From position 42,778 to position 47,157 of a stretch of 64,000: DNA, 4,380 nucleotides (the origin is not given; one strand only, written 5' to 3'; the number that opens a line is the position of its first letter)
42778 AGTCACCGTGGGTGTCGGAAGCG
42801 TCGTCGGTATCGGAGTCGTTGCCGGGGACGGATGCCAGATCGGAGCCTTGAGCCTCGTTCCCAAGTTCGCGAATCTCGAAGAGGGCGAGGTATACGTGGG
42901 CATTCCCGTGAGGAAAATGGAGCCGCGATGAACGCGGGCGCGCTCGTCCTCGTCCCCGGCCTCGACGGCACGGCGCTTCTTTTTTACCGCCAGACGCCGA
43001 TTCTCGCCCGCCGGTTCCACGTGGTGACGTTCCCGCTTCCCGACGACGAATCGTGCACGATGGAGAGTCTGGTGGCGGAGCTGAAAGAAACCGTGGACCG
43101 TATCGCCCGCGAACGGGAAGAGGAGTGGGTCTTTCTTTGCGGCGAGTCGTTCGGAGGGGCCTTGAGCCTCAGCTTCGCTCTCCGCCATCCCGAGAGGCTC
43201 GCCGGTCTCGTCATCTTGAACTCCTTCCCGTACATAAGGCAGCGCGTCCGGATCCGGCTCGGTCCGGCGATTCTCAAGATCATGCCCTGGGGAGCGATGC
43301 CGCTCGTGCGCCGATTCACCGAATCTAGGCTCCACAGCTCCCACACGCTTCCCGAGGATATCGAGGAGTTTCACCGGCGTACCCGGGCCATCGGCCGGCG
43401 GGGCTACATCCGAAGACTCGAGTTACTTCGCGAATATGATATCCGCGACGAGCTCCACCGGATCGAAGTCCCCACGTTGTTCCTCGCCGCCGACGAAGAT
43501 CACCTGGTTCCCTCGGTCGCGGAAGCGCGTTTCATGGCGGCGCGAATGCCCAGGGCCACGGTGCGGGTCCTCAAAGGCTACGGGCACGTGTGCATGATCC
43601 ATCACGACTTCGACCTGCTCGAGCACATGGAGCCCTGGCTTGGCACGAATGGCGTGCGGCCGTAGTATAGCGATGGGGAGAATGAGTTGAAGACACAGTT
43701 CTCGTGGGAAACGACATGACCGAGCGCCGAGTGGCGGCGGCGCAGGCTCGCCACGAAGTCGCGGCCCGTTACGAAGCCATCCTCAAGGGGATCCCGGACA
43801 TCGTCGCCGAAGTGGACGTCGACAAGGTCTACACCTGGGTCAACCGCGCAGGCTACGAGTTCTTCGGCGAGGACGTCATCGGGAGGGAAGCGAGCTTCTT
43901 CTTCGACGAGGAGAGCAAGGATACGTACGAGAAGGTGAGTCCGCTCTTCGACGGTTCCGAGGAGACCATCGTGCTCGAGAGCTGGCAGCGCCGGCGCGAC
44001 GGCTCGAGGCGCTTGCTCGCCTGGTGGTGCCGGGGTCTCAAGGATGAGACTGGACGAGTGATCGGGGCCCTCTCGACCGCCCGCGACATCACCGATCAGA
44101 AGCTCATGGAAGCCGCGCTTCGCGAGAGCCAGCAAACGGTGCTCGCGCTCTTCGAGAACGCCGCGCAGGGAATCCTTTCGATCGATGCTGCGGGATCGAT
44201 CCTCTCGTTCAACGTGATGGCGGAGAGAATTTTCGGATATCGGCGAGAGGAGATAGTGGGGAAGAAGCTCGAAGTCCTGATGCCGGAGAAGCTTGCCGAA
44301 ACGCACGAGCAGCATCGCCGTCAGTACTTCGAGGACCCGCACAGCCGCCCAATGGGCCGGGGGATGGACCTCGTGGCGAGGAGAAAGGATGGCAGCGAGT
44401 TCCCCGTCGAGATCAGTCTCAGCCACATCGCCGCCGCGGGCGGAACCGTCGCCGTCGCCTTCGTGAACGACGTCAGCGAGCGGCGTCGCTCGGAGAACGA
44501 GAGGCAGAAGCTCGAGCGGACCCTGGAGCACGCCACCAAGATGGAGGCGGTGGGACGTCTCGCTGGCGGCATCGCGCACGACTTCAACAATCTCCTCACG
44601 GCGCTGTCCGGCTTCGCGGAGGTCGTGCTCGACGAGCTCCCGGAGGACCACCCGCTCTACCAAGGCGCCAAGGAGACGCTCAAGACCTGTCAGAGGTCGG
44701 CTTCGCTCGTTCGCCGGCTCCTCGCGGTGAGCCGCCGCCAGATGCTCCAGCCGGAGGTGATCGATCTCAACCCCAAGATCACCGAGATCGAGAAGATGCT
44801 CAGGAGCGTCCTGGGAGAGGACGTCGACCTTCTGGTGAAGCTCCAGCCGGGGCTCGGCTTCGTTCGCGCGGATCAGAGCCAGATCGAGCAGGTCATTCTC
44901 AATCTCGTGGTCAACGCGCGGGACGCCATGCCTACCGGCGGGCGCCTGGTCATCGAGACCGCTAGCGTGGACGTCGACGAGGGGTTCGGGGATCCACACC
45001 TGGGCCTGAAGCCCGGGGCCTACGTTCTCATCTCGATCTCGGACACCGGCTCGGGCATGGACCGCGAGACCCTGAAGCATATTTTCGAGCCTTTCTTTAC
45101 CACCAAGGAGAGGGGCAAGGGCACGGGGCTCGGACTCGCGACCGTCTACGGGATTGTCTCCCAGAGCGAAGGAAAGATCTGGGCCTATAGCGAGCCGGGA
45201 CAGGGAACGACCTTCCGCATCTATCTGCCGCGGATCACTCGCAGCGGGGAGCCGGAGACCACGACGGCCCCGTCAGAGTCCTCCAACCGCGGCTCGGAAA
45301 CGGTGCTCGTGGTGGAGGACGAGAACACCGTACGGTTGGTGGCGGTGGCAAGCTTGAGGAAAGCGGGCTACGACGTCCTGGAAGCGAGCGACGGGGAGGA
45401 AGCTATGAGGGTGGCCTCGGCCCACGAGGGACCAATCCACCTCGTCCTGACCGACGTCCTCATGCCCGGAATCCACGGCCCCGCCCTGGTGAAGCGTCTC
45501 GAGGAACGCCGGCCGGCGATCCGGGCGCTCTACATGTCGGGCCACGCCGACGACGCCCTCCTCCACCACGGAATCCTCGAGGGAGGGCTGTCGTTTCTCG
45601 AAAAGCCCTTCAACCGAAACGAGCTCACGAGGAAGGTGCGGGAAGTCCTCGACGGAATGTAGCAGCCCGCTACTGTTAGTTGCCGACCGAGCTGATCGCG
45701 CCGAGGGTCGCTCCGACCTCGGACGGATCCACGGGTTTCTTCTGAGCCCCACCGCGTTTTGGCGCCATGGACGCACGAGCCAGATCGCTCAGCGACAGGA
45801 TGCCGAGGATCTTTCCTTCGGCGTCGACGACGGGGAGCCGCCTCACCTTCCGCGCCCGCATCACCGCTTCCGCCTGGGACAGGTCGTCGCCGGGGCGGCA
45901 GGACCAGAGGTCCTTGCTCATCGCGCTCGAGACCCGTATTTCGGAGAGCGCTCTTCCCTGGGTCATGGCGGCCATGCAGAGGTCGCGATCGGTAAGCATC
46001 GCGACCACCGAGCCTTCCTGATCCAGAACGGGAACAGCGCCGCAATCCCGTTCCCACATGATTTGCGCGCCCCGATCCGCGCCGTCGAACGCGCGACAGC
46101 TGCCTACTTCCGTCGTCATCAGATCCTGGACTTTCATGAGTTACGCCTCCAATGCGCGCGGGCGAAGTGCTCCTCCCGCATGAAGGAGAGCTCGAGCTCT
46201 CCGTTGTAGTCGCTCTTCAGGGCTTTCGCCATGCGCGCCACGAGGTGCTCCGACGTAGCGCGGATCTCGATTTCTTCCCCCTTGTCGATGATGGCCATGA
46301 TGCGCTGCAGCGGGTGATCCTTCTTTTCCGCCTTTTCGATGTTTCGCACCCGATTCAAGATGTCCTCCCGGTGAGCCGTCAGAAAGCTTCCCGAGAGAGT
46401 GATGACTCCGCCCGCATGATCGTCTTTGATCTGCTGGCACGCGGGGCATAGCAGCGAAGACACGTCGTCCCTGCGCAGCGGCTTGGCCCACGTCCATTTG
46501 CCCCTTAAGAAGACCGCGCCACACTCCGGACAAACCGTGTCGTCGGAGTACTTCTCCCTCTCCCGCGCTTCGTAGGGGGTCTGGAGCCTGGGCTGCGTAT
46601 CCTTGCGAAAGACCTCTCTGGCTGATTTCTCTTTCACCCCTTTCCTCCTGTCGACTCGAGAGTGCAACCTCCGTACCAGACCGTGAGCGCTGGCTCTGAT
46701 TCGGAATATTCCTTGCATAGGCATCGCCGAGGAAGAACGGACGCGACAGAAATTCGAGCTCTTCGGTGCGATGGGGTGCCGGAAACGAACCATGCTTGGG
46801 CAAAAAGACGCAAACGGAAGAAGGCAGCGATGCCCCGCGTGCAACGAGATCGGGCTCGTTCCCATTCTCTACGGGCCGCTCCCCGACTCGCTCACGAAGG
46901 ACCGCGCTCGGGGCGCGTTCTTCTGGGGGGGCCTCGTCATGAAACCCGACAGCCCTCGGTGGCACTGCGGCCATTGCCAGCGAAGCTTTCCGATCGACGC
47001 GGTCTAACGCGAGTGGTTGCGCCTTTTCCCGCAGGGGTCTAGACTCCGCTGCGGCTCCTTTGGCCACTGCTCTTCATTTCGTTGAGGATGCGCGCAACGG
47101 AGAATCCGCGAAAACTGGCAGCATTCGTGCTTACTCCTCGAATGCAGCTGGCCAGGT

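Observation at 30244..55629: Dense cluster of sigma-54 promoters and two enhancer-binding proteins, forming a candidate sigma-54 stress/respiration regulon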

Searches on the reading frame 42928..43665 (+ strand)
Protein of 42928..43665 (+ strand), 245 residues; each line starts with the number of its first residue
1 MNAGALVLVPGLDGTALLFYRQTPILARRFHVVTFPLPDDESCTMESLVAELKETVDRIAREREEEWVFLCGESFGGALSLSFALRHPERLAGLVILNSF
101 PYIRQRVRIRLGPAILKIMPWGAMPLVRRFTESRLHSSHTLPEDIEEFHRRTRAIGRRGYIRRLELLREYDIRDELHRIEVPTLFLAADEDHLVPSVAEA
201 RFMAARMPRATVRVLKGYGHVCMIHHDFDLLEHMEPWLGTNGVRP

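Call 53: search_protein_families(library=pfam, max_evalue=0.01, proteins=[window:42928-43665:+])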
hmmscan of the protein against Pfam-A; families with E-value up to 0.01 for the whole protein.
window:42928-43665:+ (245 aa): 7 families
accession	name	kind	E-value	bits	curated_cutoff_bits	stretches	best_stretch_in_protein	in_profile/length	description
PF12146.15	Hydrolase_4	-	4.4e-17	62.6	27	1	45-222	55-234/239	Serine aminopeptidase, S33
PF00561.26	Abhydrolase_1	-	1.1e-14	55.1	25.8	1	68-224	72-242/245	alpha/beta hydrolase fold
PF12697.13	Abhydrolase_6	-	7.2e-12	46.9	26.3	1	6-225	1-210/217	Alpha/beta hydrolase family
PF12695.13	Abhydrolase_5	-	8.7e-06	26.1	27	1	54-102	44-92/164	Alpha/beta hydrolase family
PF02230.22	Abhydrolase_2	-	0.002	18.4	23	1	49-107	87-146/217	Phospholipase/Carboxylesterase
PF00756.26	Esterase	-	0.0055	16.9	22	1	46-91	96-140/251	Putative esterase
PF08840.17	BAAT_C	-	0.0081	16.7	20.9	0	68-209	24-142/210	BAAT / Acyl-CoA thioester hydrolase C terminal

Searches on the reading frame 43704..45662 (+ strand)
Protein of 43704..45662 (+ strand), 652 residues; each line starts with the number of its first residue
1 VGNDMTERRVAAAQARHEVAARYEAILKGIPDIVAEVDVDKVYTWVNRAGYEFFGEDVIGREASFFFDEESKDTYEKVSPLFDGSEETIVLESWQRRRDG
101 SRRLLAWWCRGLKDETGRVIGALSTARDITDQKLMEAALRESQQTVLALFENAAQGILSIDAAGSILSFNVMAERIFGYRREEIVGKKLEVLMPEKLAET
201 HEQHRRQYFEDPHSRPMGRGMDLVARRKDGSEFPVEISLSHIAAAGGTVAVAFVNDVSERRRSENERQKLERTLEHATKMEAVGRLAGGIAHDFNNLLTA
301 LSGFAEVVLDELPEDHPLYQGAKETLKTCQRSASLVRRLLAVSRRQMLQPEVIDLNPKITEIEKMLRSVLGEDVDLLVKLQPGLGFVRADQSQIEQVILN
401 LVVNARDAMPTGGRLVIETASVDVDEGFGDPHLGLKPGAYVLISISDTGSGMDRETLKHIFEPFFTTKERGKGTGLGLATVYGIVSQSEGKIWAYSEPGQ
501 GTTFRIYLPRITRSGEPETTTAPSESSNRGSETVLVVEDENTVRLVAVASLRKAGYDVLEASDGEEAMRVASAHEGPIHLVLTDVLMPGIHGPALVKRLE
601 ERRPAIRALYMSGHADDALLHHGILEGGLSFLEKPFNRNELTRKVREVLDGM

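Call 7: search_protein_families(library=pfam, proteins=[window:43704-45662:+])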
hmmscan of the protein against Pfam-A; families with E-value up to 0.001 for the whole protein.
window:43704-45662:+ (652 aa): 8 families
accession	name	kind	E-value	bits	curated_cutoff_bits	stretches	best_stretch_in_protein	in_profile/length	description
PF02518.31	HATPase_c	-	2.7e-25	89.4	26.4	1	390-510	2-109/111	Histidine kinase-, DNA gyrase B-, and HSP90-like ATPase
PF13426.13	PAS_9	-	1.1e-23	83.9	27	2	156-259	3-103/103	PAS domain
PF00989.32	PAS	-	8.6e-23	80.9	22.6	2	148-257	5-113/113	PAS fold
PF00072.30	Response_reg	-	2.1e-21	76.6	30.2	1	534-645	1-110/111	Response regulator receiver domain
PF08448.16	PAS_4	-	4.7e-16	59.4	23.1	2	28-133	2-109/110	PAS fold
PF13188.13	PAS_8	-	2.4e-12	46.7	21.8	2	21-68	1-48/65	PAS domain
PF00512.31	HisKA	-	4e-07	30.4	26.9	1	284-345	3-63/66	His Kinase A (phospho-acceptor) domain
PF24820.1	Diguanyl_cycl_sensor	-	0.00018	21.9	28.1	0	151-244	3-98/109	Diguanylate cyclase-like sensor domain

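Call 52: search_protein_families(library=ncbifam, max_evalue=0.001, proteins=[window:43704-45662:+])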
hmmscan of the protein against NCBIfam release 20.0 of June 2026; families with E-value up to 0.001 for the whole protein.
window:43704-45662:+ (652 aa): 134 families (the best 25 are shown)
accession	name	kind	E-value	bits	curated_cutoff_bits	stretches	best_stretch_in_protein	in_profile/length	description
NF046020.1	HisKinCckABruc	equivalog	6.5e-124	414.7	1000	1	135-650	337-868/868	cell cycle histidine kinase CckA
NF010076.0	PRK13557.1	subfamily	6.1e-109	364.9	631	1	174-651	63-535/540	histidine kinase famiy protein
NF046026.1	HisKinCckACaul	equivalog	3.1e-108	362.6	1000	1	250-649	276-676/678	cell cycle histidine kinase CckA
NF010411.0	PRK13837.1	equivalog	5.1e-83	279.5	647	1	249-648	416-811/828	two-component system VirA-like sensor kinase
NF008468.0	PRK11360.1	equivalog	1.2e-66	225.4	646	2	136-512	260-610/616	two-component system sensor histidine kinase AtoS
NF052573.1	HisKinEspAMyxo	equivalog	5.8e-58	196.5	1400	1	109-615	221-716/755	serine histidine kinase EspA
NF052574.1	HisKinEspCMyxo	equivalog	8.5e-55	186.2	1200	1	174-649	318-783/785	serine histidine kinase EspC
NF041777.1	sens_FixL_Rhizob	equivalog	1e-52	179.4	850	1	124-510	103-481/485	sensor protein FixL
NF007688.0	PRK10364.1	equivalog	6.8e-42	143.8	479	1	242-514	199-455/460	two-component system sensor histidine kinase ZraS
TIGR00229.1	sensory_box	domain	2.4e-39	134.3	22.9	2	141-266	2-125/126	PAS domain S-box protein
NF046044.1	PnpS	equivalog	4.7e-34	118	400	1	133-509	44-390/390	two-component system histidine kinase PnpS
TIGR02956.1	TMAO_torS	equivalog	1e-33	116.5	676.5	1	349-651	533-822/967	TMAO reductase system sensor histidine kinase/response regulator TorS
NF047466.1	hybrid_RR_LvrB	exception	1.4e-32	113.3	500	1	251-510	120-376/377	hybrid histidine kinase/response regulator LvrB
NF008302.0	PRK11091.1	equivalog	3.5e-31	108.2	838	1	167-605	178-602/779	aerobic respiration two-component sensor histidine kinase ArcB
NF033092.0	HK_WalK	equivalog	6.5e-28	97.6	725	1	120-509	232-593/594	cell wall metabolism sensor histidine kinase WalK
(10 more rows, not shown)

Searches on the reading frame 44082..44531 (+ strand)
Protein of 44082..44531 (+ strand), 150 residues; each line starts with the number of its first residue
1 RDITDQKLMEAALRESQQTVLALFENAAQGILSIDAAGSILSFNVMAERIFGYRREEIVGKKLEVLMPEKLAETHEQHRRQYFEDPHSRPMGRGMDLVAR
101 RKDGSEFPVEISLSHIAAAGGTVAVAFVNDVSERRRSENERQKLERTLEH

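Call 62: search_solved_structures(query=window:44082-44531:+, max_evalue=0.001, show_alignments=3)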
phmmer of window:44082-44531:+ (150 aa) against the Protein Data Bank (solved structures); distinct sequences matched with E-value up to 0.001: 15.
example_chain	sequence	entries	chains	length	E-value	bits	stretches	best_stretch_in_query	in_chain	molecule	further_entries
8js5_A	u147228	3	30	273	2.5e-18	69.5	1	2-146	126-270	Sensor protein FixL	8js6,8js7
10jx_A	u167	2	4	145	3.2e-16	62.7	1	21-130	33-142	Multi-sensor signal transduction histidine kinase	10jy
1dp6_A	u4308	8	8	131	1.3e-15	60.7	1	24-144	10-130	FIXL PROTEIN | SENSOR PROTEIN FIXL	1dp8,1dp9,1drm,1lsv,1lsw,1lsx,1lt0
1d06_A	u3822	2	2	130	1.5e-15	60.5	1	34-131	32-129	nitrogen fixation regulatory protein fixL | FIXL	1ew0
1v9y_A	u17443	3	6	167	1.8e-15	60.2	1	24-142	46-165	Heme pas sensor protein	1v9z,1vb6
1y28_A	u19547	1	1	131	1.9e-15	60.2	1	24-144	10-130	Sensor protein fixL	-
2cmn_A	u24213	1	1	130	3.1e-15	59.5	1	25-144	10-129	SENSOR PROTEIN FIXL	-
1xj4_A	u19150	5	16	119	4.3e-15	59.1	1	31-143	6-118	Sensor protein fixL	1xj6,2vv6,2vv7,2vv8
1xj2_A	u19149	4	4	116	5.2e-15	58.8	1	31-143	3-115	Sensor protein fixL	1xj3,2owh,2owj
9cdr_A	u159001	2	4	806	1e-14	57.8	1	25-142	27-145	Oxygen sensor protein DosP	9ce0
9bgv_A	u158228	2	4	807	1.1e-14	57.8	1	25-142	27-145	Oxygen sensor protein DosP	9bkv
9clo_A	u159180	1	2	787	1.3e-14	57.4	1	26-142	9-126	Oxygen sensor protein DosP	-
9cmf_A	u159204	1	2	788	1.3e-14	57.4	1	26-142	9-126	Oxygen sensor protein DosP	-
1s66_L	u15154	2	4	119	1.5e-14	57.3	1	25-132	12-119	Hypothetical protein yddU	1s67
3bwl_A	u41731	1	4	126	0.00075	22.7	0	5-124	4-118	Sensor protein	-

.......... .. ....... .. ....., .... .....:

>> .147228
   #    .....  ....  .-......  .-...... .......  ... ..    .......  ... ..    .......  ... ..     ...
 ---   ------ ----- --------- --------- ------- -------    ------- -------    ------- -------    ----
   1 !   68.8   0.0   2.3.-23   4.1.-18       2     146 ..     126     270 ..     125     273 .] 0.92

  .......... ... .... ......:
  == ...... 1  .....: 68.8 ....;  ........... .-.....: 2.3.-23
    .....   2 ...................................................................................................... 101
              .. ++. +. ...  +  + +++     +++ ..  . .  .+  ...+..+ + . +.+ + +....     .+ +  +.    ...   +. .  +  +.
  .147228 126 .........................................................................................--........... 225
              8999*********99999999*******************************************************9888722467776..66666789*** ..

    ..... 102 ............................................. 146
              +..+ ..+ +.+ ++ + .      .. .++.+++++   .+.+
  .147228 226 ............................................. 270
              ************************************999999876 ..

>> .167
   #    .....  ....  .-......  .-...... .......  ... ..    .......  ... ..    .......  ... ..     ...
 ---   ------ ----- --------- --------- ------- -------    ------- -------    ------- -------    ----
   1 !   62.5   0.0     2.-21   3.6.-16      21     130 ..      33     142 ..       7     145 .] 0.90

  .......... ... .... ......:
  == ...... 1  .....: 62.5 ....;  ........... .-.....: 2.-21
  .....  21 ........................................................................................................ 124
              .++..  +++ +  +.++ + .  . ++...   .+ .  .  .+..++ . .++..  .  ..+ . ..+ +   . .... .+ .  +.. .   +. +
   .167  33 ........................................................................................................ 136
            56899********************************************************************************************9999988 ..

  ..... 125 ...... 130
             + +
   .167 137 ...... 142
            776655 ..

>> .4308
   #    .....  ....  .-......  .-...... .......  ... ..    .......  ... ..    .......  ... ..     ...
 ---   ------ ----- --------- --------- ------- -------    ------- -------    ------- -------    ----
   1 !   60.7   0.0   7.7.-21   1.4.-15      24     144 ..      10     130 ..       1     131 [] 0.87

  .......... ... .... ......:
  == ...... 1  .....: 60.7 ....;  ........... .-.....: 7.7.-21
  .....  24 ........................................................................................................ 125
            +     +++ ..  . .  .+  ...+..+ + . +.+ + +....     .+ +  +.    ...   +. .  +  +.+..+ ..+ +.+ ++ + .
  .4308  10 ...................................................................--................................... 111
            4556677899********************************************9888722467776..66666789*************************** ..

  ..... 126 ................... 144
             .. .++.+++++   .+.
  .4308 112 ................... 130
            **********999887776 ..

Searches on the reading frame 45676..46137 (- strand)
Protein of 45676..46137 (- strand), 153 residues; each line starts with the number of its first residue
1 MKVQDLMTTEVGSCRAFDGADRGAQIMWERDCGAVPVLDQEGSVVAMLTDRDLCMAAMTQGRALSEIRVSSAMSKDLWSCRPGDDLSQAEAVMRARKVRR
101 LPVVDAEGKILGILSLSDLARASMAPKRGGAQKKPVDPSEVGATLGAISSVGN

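Call 7: search_protein_families(library=pfam, proteins=[window:45676-46137:-])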
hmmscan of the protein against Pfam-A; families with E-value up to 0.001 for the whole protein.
window:45676-46137:- (153 aa): 1 family
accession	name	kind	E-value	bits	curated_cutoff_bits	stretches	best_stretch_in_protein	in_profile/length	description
PF00571.33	CBS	-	7.8e-22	77.8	24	2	69-123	1-55/57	CBS domain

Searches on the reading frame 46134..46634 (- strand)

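Call 52: search_protein_families(library=ncbifam, max_evalue=0.001, proteins=[window:46134-46634:-])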
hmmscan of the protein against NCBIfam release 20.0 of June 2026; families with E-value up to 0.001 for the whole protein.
window:46134-46634:- (166 aa): 2 families
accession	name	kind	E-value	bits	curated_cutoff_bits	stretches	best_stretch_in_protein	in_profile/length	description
NF040826.1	lxa_BCAM0308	equivalog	5.8e-49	165.7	100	1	16-164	9-153/153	BCAM0308 family protein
NF041911.1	HVO_0649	equivalog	7.9e-05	22.5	70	1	19-70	9-59/65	HVO_0649 family zinc finger protein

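Call 53: search_protein_families(library=pfam, max_evalue=0.01, proteins=[window:46134-46634:-])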
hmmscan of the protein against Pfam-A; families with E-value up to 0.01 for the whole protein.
window:46134-46634:- (166 aa): 3 families
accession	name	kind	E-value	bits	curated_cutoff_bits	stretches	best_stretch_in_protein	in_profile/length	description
PF04981.18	NMD3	-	4e-06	27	24.9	1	58-149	129-219/243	NMD3 family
PF13248.11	Zn_ribbon_3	-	0.0013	18.6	27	0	30-42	14-26/26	zinc-ribbon domain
PF14369.11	Zn_ribbon_19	-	0.0059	17.2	30.8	0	30-43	19-32/35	zinc-ribbon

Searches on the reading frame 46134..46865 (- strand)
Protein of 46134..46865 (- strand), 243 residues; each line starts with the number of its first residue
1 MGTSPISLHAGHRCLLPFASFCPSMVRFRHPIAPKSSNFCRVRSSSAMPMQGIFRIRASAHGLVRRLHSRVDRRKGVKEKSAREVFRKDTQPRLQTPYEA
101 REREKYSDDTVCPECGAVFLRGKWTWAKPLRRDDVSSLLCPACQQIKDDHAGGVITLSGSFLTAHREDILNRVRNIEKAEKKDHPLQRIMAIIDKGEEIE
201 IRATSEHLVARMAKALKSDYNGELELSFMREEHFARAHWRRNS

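Call 7: search_protein_families(library=pfam, proteins=[window:46134-46865:-])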
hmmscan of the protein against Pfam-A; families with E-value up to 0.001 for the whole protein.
window:46134-46865:- (243 aa): 1 family
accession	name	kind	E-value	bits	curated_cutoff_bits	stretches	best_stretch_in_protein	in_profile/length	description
PF04981.18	NMD3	-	1.2e-05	25.4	24.9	0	135-226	129-219/243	NMD3 family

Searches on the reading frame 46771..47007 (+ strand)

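Call 52: search_protein_families(library=ncbifam, max_evalue=0.001, proteins=[window:46771-47007:+])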
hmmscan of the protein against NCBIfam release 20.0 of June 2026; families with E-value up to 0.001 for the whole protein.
window:46771-47007:+ (78 aa): 0 families

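Call 53: search_protein_families(library=pfam, max_evalue=0.01, proteins=[window:46771-47007:+])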
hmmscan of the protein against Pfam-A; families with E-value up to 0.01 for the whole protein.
window:46771-47007:+ (78 aa): 1 family
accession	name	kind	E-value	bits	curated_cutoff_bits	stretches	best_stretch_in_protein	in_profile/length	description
PF23733.2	GRXCR1-2_C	-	0.0083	16.5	26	1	11-30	25-41/47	GRXCR1/2, C-terminal domain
